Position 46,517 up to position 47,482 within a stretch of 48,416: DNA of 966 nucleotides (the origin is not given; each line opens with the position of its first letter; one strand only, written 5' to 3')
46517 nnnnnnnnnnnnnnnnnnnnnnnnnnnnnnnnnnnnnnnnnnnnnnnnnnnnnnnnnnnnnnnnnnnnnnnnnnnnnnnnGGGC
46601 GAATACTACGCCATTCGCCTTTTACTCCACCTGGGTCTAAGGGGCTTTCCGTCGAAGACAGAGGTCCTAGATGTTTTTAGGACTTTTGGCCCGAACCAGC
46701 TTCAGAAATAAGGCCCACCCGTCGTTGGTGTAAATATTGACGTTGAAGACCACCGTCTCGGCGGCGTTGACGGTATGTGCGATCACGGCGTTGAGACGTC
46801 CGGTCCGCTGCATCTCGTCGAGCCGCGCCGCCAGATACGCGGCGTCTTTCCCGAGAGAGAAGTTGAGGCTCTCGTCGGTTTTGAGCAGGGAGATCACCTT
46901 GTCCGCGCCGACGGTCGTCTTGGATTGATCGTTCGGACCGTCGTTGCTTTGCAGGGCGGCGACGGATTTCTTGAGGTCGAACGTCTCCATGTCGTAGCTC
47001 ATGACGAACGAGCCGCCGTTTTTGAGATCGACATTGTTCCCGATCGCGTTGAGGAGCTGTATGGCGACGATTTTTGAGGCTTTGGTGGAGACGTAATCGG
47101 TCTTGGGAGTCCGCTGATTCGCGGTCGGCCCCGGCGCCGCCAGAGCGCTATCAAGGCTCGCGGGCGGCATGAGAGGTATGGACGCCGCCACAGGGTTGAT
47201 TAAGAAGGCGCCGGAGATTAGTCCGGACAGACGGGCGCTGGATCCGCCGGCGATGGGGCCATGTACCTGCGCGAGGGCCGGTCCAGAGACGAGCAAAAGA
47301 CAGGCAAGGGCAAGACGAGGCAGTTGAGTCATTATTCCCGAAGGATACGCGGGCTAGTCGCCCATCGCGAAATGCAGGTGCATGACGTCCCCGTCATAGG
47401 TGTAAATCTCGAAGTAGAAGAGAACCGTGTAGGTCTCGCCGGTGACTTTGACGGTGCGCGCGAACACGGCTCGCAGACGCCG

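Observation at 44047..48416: Operon combining an active M4/M36-like protease, a pseudoprotease paralog and a shared uncharacterised domain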

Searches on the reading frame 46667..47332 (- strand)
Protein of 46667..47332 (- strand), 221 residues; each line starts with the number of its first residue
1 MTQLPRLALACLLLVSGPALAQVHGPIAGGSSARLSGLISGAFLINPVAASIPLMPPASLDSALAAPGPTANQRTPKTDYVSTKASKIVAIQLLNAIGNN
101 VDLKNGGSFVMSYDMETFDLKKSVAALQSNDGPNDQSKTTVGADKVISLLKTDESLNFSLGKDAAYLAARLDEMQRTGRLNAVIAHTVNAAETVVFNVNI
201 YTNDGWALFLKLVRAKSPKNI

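Call 6: search_protein_families(library=pfam, proteins=[window:46667-47332:-], max_evalue=1)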
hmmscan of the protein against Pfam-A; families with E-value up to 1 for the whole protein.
window:46667-47332:- (221 aa): 1 family
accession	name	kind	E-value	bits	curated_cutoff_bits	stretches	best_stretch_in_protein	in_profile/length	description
PF10962.13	DUF2764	-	0.03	14.4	24.1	1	103-176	130-203/271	Protein of unknown function (DUF2764)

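Call 7: search_protein_families(library=ncbifam, proteins=[window:46667-47332:-], max_evalue=1)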
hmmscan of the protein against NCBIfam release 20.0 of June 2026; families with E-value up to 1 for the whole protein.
window:46667-47332:- (221 aa): 0 families

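Call 11: find_encoding_contigs(protein=window:46667-47332:-, flank=10000, max_places=6)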
Protein window:46667-47332:- (221 aa): 2 contigs read that carry it; 2 places shown.
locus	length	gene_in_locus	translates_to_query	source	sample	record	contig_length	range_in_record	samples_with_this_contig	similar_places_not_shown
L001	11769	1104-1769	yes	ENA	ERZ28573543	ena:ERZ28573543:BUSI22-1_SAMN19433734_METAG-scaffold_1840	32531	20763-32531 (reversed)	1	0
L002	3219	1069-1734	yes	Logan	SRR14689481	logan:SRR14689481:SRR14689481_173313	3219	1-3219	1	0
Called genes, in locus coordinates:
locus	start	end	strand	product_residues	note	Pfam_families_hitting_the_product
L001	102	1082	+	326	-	-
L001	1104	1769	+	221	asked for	-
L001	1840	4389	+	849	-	-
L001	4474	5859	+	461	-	PF13729:TraF_2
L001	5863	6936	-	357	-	PF03739:LptF_LptG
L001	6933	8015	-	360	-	PF03739:LptF_LptG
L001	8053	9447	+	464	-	PF01546:Peptidase_M20, PF07687:M20_dimer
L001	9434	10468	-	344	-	PF00089:Trypsin, PF13365:Trypsin_2, PF13180:PDZ_2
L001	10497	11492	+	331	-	PF13489:Methyltransf_23, PF07021:MetW, PF13847:Methyltransf_31, PF08241:Methyltransf_11, PF08242:Methyltransf_12, PF13649:Methyltransf_25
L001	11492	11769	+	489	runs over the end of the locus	PF13231:PMT_2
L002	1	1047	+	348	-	?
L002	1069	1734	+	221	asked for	-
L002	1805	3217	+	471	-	?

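Call 12: find_homologous_proteins(query=window:46667-47332:-)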
Query window:46667-47332:- (221 aa): 2 proteins with E <= 0.001 among 828 candidates.
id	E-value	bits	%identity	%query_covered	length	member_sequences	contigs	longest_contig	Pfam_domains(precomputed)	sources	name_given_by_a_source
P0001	1.2e-135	468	100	100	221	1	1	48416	-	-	-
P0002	2.4e-100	352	100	76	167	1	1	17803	-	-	-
